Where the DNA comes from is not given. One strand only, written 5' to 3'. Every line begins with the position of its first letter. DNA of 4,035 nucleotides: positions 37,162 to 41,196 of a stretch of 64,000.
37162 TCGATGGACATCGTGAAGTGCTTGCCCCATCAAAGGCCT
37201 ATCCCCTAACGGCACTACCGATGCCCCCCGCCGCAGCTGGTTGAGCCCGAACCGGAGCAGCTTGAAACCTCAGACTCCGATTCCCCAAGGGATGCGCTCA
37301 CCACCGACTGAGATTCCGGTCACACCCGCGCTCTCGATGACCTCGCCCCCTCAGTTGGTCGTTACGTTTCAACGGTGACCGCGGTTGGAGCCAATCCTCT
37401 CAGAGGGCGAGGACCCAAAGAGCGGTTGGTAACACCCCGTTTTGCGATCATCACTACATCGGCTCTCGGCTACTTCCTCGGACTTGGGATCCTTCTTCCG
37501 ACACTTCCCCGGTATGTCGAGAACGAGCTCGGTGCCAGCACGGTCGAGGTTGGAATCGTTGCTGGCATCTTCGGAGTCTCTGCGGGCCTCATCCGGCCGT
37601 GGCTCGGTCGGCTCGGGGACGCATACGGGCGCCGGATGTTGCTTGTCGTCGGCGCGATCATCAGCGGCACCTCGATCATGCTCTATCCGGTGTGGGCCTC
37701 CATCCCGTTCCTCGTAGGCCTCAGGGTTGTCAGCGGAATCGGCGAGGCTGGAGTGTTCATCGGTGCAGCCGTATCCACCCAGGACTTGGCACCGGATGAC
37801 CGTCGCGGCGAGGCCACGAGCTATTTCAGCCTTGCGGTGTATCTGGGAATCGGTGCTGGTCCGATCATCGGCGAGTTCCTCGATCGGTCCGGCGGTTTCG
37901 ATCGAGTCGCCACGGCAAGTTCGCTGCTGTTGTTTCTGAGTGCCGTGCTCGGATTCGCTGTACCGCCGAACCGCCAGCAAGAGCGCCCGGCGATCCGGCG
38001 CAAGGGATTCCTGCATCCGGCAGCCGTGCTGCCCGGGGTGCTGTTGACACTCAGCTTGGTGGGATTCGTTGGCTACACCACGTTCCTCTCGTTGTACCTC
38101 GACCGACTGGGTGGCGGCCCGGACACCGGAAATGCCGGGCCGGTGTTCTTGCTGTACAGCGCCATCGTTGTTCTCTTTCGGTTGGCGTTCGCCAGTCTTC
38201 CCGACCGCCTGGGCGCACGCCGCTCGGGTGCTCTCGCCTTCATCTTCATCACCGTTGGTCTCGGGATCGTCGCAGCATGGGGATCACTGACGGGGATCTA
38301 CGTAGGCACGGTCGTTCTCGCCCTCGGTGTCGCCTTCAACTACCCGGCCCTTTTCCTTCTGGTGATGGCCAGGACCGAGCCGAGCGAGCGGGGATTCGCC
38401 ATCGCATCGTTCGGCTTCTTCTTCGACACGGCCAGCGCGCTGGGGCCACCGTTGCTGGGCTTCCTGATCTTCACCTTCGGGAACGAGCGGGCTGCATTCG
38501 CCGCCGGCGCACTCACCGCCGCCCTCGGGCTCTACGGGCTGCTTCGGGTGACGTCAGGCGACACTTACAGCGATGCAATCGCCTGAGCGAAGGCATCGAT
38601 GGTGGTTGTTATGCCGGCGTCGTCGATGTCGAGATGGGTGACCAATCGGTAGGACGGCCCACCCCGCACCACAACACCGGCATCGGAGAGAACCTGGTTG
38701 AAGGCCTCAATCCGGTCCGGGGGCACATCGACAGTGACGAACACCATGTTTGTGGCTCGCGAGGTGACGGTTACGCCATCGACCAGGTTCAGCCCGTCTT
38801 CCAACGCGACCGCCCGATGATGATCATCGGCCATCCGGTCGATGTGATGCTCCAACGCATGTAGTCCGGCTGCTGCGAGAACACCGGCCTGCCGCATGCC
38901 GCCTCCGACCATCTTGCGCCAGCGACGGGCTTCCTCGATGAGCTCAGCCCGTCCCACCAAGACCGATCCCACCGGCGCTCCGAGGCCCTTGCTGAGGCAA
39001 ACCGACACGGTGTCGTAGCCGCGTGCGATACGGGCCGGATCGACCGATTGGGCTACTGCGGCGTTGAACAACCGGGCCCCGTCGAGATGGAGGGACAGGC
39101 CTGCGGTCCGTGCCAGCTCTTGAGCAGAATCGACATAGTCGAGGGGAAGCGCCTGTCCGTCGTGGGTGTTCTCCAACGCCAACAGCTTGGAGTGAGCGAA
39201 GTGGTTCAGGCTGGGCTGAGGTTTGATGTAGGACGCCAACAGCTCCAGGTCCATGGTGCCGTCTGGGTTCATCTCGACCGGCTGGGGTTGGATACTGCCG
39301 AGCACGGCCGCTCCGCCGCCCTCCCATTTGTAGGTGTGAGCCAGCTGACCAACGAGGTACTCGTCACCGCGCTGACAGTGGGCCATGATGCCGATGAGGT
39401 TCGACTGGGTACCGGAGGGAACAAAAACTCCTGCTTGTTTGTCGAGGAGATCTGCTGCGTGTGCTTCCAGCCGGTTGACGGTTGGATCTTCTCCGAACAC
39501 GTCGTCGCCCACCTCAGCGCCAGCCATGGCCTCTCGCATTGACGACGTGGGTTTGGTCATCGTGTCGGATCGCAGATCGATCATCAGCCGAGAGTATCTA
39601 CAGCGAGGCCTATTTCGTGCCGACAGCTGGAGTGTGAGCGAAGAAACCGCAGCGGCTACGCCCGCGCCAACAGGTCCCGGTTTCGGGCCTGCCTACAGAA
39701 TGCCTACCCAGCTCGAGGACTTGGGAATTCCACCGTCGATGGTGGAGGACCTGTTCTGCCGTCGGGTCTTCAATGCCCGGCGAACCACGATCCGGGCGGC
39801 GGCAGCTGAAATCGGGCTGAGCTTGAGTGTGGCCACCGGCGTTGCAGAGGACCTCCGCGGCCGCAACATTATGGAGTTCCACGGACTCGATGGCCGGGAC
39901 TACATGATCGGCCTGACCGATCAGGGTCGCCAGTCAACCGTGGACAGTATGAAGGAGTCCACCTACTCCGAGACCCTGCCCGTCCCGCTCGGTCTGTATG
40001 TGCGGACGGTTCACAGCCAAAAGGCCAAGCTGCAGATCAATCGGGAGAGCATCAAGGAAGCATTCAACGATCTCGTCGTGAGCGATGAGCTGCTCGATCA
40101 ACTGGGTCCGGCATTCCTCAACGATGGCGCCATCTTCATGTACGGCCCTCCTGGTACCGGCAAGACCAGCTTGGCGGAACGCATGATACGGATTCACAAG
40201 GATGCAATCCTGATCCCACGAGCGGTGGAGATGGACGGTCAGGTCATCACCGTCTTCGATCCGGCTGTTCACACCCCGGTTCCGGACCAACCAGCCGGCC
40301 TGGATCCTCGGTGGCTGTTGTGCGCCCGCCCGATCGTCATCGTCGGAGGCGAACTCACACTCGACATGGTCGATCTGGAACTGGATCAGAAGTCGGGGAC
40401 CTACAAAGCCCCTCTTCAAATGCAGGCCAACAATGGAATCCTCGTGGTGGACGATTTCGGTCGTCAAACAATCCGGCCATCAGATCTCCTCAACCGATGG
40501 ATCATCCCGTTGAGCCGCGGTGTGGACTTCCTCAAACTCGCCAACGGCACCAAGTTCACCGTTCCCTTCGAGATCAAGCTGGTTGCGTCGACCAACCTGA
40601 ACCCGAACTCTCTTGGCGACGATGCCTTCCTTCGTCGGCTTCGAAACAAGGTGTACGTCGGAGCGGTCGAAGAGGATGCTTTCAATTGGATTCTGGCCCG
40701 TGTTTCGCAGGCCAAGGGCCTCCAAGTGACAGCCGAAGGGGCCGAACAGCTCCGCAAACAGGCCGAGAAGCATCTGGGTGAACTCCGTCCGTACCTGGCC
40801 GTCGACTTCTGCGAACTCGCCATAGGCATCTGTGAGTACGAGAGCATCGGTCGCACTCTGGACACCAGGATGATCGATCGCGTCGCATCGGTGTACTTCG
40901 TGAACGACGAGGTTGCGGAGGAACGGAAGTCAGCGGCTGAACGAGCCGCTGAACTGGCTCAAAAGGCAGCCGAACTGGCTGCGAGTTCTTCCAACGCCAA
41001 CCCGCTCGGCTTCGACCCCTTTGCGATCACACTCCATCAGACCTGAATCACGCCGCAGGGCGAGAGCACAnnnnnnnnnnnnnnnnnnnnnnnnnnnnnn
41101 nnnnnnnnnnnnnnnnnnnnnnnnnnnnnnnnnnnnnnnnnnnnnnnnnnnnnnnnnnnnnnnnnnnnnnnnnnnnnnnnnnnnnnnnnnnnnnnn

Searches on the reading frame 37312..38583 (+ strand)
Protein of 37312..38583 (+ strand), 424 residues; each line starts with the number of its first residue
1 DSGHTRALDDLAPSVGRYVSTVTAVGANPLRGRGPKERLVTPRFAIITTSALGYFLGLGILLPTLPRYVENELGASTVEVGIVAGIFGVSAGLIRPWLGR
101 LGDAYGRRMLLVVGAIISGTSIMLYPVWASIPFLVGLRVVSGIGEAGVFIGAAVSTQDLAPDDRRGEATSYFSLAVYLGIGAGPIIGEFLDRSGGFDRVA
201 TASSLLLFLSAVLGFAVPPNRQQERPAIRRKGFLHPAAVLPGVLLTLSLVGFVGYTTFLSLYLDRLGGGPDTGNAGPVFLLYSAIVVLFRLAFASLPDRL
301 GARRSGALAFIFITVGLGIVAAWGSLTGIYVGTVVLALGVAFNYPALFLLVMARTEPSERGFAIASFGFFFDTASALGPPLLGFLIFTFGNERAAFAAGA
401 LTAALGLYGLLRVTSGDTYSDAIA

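Call 44: search_protein_families(library=pfam, proteins=[window:37312-38583:+], max_evalue=0.001)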
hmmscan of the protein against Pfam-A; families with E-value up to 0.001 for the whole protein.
window:37312-38583:+ (424 aa): 2 families
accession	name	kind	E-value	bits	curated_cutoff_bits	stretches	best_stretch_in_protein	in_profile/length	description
PF07690.21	MFS_1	-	8.9e-45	153.5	33.4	2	50-323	4-288/347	Major Facilitator Superfamily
PF00083.30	Sugar_tr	-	1.7e-07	30.9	22.3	1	75-213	43-180/452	Sugar (and other) transporter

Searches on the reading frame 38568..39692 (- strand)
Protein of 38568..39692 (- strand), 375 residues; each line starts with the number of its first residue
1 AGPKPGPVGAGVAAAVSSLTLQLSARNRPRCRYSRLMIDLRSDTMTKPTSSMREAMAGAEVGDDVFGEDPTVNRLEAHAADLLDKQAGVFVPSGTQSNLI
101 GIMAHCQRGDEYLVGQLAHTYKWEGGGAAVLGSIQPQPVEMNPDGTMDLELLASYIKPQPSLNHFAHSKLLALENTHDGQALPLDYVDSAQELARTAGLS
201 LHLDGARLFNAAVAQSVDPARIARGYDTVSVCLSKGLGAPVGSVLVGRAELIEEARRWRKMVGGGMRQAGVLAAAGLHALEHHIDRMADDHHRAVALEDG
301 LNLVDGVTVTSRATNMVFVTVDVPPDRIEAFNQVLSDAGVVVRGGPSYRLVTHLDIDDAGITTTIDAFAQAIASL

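Call 44: search_protein_families(library=pfam, proteins=[window:38568-39692:-], max_evalue=0.001)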
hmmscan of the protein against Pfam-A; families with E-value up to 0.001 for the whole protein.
window:38568-39692:- (375 aa): 4 families
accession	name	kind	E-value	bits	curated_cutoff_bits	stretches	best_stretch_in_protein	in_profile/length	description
PF01212.27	Beta_elim_lyase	-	3.6e-104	348.6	27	1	39-322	1-286/288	Beta-eliminating lyase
PF00155.27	Aminotran_1_2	-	2.1e-08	34.2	19.7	1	70-353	42-341/361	Aminotransferase class I and II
PF00266.25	Aminotran_5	-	3.3e-05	23.5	21.5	0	89-274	65-238/371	Aminotransferase class-V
PF01041.23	DegT_DnrJ_EryC1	-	0.00032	20.5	19.8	0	68-159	22-112/360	DegT/DnrJ/EryC1/StrS aminotransferase family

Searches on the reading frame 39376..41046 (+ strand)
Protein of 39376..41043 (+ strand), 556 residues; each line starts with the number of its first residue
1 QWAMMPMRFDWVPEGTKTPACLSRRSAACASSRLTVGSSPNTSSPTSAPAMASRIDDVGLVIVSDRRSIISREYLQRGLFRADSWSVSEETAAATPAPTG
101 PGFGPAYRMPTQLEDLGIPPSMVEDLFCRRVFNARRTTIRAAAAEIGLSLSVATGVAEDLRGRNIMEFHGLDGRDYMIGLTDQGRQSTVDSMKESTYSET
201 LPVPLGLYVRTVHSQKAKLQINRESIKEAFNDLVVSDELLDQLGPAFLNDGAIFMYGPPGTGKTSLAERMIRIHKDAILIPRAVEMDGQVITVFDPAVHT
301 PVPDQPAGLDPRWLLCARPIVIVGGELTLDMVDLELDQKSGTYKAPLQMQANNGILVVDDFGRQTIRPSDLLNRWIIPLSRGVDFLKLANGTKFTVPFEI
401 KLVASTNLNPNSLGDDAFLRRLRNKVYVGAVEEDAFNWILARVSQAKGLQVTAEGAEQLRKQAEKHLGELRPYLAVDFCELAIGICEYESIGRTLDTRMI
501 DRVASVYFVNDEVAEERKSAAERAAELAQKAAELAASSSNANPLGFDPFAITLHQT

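Call 40: search_protein_families(library=pfam, proteins=[window:39385-41046:+], max_evalue=0.00001)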
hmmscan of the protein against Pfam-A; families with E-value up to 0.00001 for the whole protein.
window:39385-41046:+ (553 aa): 0 families

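Call 44: search_protein_families(library=pfam, proteins=[window:39376-41043:+], max_evalue=0.001)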
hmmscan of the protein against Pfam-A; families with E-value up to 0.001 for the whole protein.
window:39376-41043:+ (556 aa): 3 families
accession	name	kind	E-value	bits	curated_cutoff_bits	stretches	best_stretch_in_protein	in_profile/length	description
PF20030.5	bpMoxR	-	0.00019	21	27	0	224-270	5-51/205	MoxR domain in the MoxR-vWA-beta-propeller ternary systems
PF13191.12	AAA_16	-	0.0005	21.1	32.6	0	237-276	10-51/167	AAA ATPase domain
PF01078.27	Mg_chelatase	-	0.0008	19.3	20.3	0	253-273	25-45/207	Magnesium chelatase, subunit ChlI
